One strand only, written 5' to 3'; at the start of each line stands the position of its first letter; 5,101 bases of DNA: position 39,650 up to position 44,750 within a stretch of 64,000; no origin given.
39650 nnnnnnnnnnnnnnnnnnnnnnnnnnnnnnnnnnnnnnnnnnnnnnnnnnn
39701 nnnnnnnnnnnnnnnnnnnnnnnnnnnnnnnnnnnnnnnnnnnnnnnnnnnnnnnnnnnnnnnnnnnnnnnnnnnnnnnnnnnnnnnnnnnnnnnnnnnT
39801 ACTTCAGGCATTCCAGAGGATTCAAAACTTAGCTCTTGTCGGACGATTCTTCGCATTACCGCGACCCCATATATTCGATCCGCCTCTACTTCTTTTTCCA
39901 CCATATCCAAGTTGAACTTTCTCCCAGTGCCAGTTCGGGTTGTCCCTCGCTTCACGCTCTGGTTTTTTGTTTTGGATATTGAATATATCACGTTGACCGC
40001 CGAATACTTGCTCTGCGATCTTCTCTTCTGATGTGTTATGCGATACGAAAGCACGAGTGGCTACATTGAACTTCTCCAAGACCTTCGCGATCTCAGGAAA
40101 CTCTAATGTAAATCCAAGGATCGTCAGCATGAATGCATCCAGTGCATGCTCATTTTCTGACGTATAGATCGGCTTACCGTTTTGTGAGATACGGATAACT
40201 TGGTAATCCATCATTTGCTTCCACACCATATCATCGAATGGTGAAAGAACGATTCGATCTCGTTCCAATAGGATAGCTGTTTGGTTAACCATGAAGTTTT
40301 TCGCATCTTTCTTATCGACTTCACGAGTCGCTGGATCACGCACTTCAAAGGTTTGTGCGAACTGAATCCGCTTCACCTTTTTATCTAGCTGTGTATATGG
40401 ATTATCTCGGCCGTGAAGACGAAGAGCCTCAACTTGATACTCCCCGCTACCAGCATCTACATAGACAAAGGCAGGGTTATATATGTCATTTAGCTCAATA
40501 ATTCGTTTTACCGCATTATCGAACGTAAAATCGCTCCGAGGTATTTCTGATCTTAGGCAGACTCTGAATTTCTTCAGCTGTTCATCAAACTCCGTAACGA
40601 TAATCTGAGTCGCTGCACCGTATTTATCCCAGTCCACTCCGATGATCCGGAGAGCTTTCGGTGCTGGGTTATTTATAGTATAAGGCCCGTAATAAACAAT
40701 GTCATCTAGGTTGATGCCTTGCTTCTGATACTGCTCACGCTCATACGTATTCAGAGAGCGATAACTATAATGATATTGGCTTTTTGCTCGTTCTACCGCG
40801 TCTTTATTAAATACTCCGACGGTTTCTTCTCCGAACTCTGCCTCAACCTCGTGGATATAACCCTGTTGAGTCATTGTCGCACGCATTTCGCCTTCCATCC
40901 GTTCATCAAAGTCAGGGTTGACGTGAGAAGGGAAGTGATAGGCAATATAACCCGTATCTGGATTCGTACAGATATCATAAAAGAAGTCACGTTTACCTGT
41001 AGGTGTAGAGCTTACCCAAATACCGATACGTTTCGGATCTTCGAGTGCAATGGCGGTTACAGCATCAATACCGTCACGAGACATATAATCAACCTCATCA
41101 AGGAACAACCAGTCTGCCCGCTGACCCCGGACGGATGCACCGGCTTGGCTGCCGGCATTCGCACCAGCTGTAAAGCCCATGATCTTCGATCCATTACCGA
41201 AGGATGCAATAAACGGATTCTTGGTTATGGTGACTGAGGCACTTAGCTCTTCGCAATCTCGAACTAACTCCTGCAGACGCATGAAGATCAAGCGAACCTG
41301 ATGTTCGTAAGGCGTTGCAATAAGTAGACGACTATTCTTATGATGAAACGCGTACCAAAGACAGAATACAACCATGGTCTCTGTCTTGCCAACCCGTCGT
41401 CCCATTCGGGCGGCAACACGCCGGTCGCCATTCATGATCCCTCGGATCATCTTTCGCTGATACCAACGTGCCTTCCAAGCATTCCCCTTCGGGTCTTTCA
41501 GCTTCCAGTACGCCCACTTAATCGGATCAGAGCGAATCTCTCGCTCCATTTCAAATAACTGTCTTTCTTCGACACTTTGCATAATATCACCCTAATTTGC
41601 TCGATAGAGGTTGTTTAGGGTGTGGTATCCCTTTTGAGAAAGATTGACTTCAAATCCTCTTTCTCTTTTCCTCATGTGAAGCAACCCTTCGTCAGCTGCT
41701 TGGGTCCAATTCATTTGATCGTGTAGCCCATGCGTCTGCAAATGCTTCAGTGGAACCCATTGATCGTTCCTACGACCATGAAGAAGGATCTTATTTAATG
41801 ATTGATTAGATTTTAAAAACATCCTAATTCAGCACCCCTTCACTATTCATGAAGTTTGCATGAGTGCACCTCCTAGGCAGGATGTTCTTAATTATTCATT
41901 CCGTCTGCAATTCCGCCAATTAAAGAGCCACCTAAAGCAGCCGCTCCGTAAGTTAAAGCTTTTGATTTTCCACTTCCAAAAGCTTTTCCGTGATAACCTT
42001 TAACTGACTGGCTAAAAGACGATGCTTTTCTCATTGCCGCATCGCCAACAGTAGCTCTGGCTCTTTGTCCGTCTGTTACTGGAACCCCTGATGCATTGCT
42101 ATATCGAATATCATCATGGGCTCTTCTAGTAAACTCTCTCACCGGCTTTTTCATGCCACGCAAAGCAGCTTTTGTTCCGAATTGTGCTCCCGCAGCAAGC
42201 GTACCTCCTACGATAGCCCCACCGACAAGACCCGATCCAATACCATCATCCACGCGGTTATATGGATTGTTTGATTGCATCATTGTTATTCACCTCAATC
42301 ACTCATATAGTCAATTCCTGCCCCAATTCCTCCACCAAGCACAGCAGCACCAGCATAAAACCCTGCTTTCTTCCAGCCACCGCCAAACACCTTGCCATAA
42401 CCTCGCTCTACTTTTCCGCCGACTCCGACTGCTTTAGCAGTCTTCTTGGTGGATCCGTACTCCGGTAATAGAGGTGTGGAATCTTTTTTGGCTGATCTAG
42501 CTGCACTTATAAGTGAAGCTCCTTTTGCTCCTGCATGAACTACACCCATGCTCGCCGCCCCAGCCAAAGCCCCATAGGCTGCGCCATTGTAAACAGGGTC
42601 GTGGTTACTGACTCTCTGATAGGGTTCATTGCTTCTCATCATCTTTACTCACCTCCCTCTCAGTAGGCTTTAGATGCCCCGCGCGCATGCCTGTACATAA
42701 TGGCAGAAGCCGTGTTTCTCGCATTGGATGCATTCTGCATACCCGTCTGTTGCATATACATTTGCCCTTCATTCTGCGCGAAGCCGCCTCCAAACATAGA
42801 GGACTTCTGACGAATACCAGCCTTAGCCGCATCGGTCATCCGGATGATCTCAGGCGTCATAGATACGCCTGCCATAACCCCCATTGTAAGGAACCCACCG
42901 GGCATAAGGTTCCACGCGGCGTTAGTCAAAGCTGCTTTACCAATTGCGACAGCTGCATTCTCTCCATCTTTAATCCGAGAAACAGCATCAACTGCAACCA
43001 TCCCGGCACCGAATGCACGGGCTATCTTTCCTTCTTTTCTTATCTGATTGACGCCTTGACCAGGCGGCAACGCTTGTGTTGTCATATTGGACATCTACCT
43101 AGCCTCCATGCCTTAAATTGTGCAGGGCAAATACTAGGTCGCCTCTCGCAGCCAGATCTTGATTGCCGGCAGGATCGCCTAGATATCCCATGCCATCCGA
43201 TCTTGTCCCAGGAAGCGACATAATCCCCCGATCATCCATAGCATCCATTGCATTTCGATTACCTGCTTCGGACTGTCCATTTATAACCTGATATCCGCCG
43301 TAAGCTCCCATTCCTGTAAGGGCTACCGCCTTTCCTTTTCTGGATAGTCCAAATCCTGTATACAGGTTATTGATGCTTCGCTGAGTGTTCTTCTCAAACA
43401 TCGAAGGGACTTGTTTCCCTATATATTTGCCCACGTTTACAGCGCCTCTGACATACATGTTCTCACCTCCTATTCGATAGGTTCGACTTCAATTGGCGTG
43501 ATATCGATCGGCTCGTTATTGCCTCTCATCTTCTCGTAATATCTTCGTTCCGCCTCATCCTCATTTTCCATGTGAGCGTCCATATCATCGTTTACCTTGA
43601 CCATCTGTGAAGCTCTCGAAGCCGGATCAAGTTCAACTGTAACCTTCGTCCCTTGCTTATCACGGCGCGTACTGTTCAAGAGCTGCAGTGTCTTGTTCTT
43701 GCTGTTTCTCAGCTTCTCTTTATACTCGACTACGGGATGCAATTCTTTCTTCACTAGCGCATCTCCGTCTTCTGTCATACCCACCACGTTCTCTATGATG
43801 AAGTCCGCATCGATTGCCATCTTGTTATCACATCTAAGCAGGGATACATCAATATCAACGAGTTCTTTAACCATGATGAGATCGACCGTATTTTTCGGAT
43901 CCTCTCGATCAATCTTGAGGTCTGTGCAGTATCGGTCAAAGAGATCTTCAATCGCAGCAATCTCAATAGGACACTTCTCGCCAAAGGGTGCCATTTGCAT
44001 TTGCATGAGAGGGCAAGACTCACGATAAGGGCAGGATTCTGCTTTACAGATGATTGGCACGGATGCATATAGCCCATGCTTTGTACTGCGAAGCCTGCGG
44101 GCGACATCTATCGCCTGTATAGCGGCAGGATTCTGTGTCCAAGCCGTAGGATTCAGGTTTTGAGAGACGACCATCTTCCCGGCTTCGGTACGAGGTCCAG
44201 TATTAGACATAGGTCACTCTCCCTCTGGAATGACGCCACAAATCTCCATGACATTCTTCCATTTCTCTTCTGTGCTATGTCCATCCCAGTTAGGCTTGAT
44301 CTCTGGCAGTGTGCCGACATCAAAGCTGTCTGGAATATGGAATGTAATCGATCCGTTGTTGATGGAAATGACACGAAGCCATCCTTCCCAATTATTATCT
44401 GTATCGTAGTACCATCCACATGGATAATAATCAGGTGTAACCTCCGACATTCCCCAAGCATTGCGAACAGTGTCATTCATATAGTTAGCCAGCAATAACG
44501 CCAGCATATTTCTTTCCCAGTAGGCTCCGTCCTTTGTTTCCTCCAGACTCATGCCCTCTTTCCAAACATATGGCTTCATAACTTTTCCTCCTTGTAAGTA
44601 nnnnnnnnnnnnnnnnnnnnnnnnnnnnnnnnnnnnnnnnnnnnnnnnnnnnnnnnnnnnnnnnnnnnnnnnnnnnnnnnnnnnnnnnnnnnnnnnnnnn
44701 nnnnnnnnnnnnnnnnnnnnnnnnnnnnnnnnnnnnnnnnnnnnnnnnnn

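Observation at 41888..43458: Tandem array of four Gly/Ala-rich small proteins inside the packaging module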

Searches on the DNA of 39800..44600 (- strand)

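Call 3: search_dna_similar(query=window:39800-44600:-, collection=phages, mode=near, max_rows=25)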
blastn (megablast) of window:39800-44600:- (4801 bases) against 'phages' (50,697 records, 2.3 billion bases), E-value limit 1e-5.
No match.

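Call 30: search_dna_similar(query=window:39800-44600:-, collection=plasmids, mode=near, max_rows=20)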
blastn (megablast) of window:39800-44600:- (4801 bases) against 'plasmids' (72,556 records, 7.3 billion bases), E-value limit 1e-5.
No match.
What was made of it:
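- Tried and rejected: Megablast of the region against phage and plasmid collections gave no match (calls 3, 30).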

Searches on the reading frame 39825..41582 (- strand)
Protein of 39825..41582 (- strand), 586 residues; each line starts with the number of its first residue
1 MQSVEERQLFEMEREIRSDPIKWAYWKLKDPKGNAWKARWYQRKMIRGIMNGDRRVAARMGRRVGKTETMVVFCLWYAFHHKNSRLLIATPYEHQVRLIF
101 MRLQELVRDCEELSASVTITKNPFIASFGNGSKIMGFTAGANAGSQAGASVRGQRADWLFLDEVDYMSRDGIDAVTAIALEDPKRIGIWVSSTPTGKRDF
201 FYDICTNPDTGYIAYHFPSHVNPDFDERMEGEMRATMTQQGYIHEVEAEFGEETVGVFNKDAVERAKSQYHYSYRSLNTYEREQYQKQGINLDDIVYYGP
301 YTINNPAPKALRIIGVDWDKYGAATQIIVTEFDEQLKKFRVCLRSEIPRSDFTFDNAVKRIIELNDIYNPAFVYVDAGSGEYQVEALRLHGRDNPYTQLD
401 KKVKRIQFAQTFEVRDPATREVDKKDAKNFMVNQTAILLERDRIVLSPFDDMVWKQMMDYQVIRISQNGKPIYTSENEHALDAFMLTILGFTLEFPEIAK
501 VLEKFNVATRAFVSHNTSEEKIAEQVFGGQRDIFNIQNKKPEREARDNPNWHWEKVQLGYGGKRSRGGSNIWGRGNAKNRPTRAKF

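Call 4: search_protein_families(library=phrogs, proteins=[window:39825-41582:-], max_evalue=0.01)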
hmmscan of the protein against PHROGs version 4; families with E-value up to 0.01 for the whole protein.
window:39825-41582:- (586 aa): 6 families
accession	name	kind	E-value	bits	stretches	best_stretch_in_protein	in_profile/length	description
phrog_2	-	head and packaging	3.7e-34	119.6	1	12-495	248-596/807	terminase large subunit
phrog_675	-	head and packaging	7.4e-13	48.6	2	40-175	45-173/576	terminase large subunit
phrog_5989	-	head and packaging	2.7e-10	40.9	1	17-169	118-265/347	terminase large subunit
phrog_38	-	head and packaging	4.2e-07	30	1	11-162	266-409/760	terminase large subunit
phrog_7579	-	head and packaging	1.9e-06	28.3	1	54-210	18-163/239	terminase large subunit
phrog_5902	-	unknown function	0.00052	20.4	1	36-98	32-94/359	-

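Call 5: search_protein_families(library=pfam, proteins=[window:39825-41582:-], max_evalue=0.1)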
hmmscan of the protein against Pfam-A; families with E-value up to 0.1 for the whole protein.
window:39825-41582:- (586 aa): 3 families
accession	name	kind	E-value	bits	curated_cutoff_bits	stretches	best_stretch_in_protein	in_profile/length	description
PF03237.21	Terminase_6N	-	2.6e-05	24.4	22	1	61-207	5-148/215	Terminase large subunit, T4likevirus-type, N-terminal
PF04466.19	Terminase_3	-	6.4e-05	23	23.2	1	61-208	10-151/201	Phage terminase large subunit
PF05876.18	GpA_ATPase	-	0.0001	22.5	25.6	1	54-177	28-150/247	Phage terminase large subunit gpA, ATPase domain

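Call 7: search_dna_similar(query=window:39825-41582:-, collection=phages, mode=protein, max_rows=25)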
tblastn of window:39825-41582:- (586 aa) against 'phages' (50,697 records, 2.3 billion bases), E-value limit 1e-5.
Records with a match: 251; places in all: 251; records where one place covers at least 80% of the query: 8.
Best place of each record, by identity: <60% 251.
By first word of the organism name: Salmonella 162; Escherichia 27; Dickeya 19; Stenotrophomonas 17; Shigella 6; Bacillus 5; Erwinia 4; Enterobacter 3; Acinetobacter 2; Halogranum 2; and 4 more.
By host as written in the record: - 26; Salmonella enterica 26; Salmonella enterica subsp. enterica serovar Enteritidis PT1 21; Salmonella enterica subsp. enterica serovar Typhimurium 14; Stenotrophomonas maltophilia 12; Escherichia coli O157:H7 11; Dickeya solani 11; Salmonella sp. 10; and 67 more.
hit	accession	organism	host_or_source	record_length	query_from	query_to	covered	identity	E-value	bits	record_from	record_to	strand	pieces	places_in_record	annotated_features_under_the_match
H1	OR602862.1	Moorella phage MTATph1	Moorella thermoacetica DSM 103132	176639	15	583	97%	44.3%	6e-135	440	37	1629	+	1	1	terminase large subunit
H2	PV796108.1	Bacillus phage Edson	Bacillus cereus BC102p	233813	67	586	89%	39.8%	4e-100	339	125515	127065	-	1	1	hypothetical protein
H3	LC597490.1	Bacillus phage vB_BceM_WH1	Bacillus cereus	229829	67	586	89%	38.9%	3e-100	340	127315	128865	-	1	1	phage terminase large subunit family protein_gp116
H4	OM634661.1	Bacillus phage vB_BauM_KLEB27-3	Bacillus australimaris sKR4M-27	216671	67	578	87%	35.7%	1e-83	291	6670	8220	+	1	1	terminase large subunit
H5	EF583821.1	Bacillus phage 0305phi8-36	Bacillus thuringiensis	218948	16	509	84%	34.2%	8e-63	230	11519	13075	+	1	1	ORF117: terminase large subunit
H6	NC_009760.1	Bacillus phage 0305phi8-36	Bacillus thuringiensis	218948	16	509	84%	34.2%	8e-63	230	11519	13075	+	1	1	ORF117: terminase large subunit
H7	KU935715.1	Acinetobacter phage vB_AbaM_ME3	Acinetobacter baumannii DSM 30007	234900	66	566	85%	26.1%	1e-40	164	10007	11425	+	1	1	large terminase subunit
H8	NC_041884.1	Acinetobacter phage vB_AbaM_ME3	Acinetobacter baumannii DSM 30007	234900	66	566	85%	26.1%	1e-40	164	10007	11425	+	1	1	large terminase subunit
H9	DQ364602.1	Stenotrophomonas phage Smp14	-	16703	41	450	70%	23.3%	2e-6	57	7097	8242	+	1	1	gp17: GP17-terminase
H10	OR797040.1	Stenotrophomonas phage vB_SmaM_Bhz51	Stenotrophomonas maltophilia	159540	41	450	70%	23.3%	2e-6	57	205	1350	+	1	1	putative terminase large subunit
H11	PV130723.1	Stenotrophomonas phage Yut2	Stenotrophomonas maltophilia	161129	41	450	70%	23.3%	2e-6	57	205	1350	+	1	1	terminase large subunit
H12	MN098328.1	Stenotrophomonas phage Mendera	Stenotrophomonas maltophilia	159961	41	450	70%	23.3%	2e-6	57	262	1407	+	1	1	terminase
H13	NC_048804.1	Stenotrophomonas phage Mendera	Stenotrophomonas maltophilia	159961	41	450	70%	23.3%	2e-6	57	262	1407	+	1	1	terminase large subunit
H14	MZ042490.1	Stenotrophomonas phage BUCT608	Stenotrophomonas maltophilia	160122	41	450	70%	23.3%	2e-6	57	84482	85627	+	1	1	terminase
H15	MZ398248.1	Stenotrophomonas phage BUCT608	Stenotrophomonas maltophilia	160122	41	450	70%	23.3%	2e-6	57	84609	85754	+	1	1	terminase large subunit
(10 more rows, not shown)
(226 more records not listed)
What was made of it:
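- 39822..41582 (-): Large terminase (586 aa), right-hand anchor of the module. Closest annotated relatives are Moorella phage MTATph1 (44%), Bacillus phages Edson and WH1 (39-40%) and 0305phi8-36 (34%). calls 4, 5, 7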

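Call 8: get_annotated_region(hit=H5, flank=7000)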
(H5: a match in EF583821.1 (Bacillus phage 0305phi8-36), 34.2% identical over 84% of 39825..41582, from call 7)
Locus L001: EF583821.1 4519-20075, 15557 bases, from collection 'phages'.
description: Bacillus phage 0305phi8-36, complete genome.
organism: Bacillus phage 0305phi8-36 (NCBI taxid 458639)
taxonomy: Viruses; Duplodnaviria; Heunggongvirae; Uroviricota; Caudoviricetes
host: Bacillus thuringiensis; source: -; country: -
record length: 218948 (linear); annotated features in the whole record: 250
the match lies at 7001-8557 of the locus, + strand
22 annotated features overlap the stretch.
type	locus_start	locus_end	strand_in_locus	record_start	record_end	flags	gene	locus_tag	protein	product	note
repeat_region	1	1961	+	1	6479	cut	-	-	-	-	left terminal repeat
CDS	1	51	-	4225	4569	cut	ORF104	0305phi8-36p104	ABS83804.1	hypothetical protein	gp104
CDS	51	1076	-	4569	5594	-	ORF105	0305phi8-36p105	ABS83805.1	hypothetical protein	gp105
CDS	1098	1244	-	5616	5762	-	ORF106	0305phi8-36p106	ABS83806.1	hypothetical protein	gp106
CDS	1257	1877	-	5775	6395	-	ORF107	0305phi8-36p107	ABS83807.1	hypothetical protein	gp107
CDS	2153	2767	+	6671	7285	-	ORF108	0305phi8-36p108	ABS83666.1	hypothetical protein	gp108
CDS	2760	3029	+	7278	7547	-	ORF109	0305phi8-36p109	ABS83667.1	hypothetical protein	gp109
CDS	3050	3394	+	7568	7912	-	ORF110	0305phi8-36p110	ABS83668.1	hypothetical protein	gp110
CDS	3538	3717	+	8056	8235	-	ORF111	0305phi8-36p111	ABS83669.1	hypothetical protein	gp111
CDS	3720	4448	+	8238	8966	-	ORF112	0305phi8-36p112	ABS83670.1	hypothetical protein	gp112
CDS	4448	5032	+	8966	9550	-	ORF113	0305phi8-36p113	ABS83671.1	virion structural protein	gp113; identified as virion protein by mass spectrometry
CDS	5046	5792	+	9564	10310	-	ORF114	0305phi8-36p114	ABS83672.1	virion structural protein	gp114; identified as virion protein by mass spectrometry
CDS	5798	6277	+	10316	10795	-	ORF115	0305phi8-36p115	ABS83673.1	hypothetical protein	gp115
CDS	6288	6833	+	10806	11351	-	ORF116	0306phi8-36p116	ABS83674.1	virion structural protein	gp116; identified as virion protein by mass spectrometry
CDS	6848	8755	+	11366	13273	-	ORF117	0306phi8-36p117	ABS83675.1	terminase large subunit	gp117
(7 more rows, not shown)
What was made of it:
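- Closest known: Bacillus phage 0305phi8-36 gp113-gp116 block. Same: gp113, gp114 and gp116 are annotated as virion proteins by mass spectrometry (call 8).
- Homology and synteny to the 0305phi8-36 block gp112-gp113-gp114-gp115-gp116-terL, in which gp113, gp114 and gp116 are annotated as virion proteins by mass spectrometry (call 8). Same virion annotation of gp113, gp114 and gp116 (call 8). Family A, and gp113 and gp116 in 0305phi8-36, are virion-annotated (call 8). Syntenic relatives are virion-annotated (call 8).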

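Call 9: get_annotated_region(hit=H2, flank=7000)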
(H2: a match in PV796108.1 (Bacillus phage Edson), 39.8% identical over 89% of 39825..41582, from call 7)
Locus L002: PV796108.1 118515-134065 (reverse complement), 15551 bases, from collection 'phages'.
description: Bacillus phage Edson, complete genome.
organism: Bacillus phage Edson (NCBI taxid 3442624)
taxonomy: Viruses; Duplodnaviria; Heunggongvirae; Uroviricota; Caudoviricetes
host: Bacillus cereus BC102p; source: -; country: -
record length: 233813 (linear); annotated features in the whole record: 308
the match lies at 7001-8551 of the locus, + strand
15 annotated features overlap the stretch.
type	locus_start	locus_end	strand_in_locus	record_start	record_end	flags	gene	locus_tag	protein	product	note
CDS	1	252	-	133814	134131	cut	-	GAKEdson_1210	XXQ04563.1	hypothetical protein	prediction:MetaGeneAnnotator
CDS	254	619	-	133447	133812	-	-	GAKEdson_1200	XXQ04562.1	hypothetical protein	prediction:MetaGeneAnnotator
CDS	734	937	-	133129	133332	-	-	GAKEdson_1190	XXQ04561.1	hypothetical protein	prediction:MetaGeneAnnotator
CDS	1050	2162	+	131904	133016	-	-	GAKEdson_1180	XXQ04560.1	hypothetical protein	prediction:MetaGeneAnnotator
CDS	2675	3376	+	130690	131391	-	-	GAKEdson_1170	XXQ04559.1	hypothetical protein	prediction:MetaGeneAnnotator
CDS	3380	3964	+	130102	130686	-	-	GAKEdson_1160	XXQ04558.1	hypothetical protein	prediction:MetaGeneAnnotator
CDS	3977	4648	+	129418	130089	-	-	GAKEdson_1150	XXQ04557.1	hypothetical protein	prediction:MetaGeneAnnotator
CDS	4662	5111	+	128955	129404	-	-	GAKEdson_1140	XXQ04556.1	hypothetical protein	prediction:MetaGeneAnnotator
CDS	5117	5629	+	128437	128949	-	-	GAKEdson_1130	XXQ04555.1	hypothetical protein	prediction:MetaGeneAnnotator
CDS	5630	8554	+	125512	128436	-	-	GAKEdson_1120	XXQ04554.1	hypothetical protein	prediction:MetaGeneAnnotator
CDS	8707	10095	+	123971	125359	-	-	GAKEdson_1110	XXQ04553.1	hypothetical protein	prediction:MetaGeneAnnotator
CDS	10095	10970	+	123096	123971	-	-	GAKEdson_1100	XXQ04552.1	hypothetical protein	prediction:MetaGeneAnnotator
CDS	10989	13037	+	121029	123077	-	-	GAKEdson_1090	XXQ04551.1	hypothetical protein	prediction:MetaGeneAnnotator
CDS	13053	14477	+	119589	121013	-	-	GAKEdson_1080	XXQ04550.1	hypothetical protein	prediction:MetaGeneAnnotator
CDS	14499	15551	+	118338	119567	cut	-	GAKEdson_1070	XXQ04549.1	hypothetical protein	prediction:MetaGeneAnnotator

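Call 51: get_annotated_region(hit=H3, flank=5000)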
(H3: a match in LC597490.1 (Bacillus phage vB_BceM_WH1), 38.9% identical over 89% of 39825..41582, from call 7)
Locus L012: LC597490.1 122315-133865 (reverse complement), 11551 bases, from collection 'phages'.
description: Bacillus phage vB_BceM_WH1 DNA, complete genome.
organism: Bacillus phage vB_BceM_WH1 (NCBI taxid 2795294)
taxonomy: Viruses; Duplodnaviria; Heunggongvirae; Uroviricota; Caudoviricetes
host: Bacillus cereus; source: -; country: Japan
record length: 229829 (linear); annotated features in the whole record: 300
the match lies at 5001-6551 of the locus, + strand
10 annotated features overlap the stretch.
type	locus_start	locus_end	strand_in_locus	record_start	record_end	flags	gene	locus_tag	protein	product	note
CDS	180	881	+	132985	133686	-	-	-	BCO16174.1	hypothetical protein_gp121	-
CDS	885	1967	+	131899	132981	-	-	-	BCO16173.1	hypothetical protein_gp120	-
CDS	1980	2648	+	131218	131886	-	-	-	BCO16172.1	hypothetical protein_gp119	-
CDS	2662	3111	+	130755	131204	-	-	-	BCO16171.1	hypothetical protein_gp118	-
CDS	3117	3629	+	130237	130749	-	-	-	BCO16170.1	hypothetical protein_gp117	-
CDS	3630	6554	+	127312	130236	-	-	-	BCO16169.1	phage terminase large subunit family protein_gp116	-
CDS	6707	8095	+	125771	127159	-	-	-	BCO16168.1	hypothetical protein_gp115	-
CDS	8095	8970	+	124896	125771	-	-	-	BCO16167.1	hypothetical protein_gp114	-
CDS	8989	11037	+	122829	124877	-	-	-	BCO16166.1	phage portal protein_gp113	-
CDS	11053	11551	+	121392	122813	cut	-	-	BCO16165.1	hypothetical protein_gp112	-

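Call 82: search_protein_families(library=phrogs, proteins=[L001:4448-5029:+, L001:5046-5789:+, L001:5798-6274:+, L001:6288-6830:+, L001:3720-4445:+], max_evalue=0.01)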
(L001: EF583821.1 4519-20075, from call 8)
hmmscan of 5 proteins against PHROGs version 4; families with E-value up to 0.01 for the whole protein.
L001:4448-5029:+ (194 aa): 0 families

L001:5046-5789:+ (248 aa): 0 families

L001:5798-6274:+ (159 aa): 2 families
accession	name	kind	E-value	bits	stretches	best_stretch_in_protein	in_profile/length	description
phrog_32805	-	unknown function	0.00043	19.5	1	75-117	481-523/806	-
phrog_33643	-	unknown function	0.0071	17.4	0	110-156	97-139/146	-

L001:6288-6830:+ (181 aa): 0 families

L001:3720-4445:+ (242 aa): 0 families
